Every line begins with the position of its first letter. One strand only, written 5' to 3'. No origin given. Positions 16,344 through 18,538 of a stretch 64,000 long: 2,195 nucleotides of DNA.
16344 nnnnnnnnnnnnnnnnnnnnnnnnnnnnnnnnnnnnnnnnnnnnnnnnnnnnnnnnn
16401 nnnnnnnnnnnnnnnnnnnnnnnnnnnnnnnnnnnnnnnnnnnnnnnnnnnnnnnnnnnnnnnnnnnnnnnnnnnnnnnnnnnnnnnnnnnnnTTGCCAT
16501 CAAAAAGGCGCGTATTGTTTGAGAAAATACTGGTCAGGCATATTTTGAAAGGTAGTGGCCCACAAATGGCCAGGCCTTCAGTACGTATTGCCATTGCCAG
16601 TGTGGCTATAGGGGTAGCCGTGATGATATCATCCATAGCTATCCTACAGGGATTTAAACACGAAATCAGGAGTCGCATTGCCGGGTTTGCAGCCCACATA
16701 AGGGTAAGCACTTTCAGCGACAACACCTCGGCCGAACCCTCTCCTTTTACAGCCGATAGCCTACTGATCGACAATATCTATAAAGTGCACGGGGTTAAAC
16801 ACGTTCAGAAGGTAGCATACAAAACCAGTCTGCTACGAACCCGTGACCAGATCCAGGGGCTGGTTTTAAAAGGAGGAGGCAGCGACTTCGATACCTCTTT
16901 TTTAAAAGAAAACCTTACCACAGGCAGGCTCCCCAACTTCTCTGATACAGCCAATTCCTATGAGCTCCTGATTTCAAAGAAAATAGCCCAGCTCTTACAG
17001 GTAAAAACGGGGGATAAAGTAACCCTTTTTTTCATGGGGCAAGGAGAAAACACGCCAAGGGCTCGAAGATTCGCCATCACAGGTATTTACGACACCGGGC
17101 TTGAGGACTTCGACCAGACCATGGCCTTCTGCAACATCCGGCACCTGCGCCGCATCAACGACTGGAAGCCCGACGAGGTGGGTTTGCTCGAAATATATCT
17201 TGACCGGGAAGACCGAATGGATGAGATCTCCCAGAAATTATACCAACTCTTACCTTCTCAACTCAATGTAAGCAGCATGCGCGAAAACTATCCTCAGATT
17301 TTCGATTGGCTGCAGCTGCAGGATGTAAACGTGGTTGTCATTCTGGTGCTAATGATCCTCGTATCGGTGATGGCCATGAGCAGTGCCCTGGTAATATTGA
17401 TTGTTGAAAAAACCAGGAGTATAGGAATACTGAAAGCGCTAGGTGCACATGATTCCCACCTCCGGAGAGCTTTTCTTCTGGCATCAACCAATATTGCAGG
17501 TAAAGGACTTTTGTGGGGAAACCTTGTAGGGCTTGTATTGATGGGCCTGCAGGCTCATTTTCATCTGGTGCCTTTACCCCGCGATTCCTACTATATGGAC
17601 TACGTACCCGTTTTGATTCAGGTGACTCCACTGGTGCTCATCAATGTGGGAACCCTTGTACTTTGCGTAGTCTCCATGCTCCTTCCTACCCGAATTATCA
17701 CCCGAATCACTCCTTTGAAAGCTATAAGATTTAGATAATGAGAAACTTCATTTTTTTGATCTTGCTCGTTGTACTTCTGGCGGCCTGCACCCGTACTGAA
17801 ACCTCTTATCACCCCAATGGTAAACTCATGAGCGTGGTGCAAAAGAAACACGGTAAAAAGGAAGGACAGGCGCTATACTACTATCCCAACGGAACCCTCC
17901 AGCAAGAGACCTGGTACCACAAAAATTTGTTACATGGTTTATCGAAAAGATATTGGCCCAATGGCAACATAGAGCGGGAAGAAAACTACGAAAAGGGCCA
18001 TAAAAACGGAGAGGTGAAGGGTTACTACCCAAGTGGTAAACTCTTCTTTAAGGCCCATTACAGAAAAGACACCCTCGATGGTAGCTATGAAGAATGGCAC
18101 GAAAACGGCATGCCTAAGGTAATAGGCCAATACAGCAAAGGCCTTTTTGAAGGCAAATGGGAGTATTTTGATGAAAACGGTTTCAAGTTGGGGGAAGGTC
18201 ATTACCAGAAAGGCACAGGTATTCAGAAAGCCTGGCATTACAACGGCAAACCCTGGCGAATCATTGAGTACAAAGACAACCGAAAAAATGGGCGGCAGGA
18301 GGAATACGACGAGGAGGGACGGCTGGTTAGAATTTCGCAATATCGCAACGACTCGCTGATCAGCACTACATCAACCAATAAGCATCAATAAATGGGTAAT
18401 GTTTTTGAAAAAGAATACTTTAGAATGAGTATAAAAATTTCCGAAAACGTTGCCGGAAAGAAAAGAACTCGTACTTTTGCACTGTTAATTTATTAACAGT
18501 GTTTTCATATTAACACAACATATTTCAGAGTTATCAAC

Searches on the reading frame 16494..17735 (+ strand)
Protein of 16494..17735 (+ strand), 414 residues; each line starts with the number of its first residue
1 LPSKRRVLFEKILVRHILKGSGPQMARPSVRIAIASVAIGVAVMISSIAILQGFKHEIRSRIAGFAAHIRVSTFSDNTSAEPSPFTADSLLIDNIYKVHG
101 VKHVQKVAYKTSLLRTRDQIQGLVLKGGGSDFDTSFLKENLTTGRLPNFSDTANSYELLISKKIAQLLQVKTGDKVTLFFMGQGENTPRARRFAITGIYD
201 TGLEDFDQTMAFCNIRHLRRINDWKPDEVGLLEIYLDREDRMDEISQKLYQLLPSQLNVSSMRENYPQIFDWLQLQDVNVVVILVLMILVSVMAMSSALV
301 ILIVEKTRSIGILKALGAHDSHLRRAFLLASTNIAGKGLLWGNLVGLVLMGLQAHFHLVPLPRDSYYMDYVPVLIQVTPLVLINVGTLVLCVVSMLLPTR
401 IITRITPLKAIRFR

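Call 23: search_protein_families(library=pfam, proteins=[window:16494-17735:+], max_evalue=0.00001)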
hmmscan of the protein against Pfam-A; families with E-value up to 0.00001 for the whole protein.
window:16494-17735:+ (414 aa): 2 families
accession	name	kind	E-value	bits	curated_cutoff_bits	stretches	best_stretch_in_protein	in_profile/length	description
PF02687.27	FtsX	-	9.7e-16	58.3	25.5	1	282-407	2-120/120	FtsX-like permease C-terminal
PF12704.14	MacB_PCD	-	1.2e-14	55.6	27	1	32-249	3-204/207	MacB-like periplasmic core domain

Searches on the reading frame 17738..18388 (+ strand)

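Call 23: search_protein_families(library=pfam, proteins=[window:17738-18388:+], max_evalue=0.00001)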
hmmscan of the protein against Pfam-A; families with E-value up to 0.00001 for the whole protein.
window:17738-18388:+ (217 aa): 1 family
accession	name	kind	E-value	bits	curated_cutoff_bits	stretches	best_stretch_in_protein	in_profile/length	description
PF07661.19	MORN_2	-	2.4e-29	98.4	29.6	0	65-85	1-21/22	MORN repeat variant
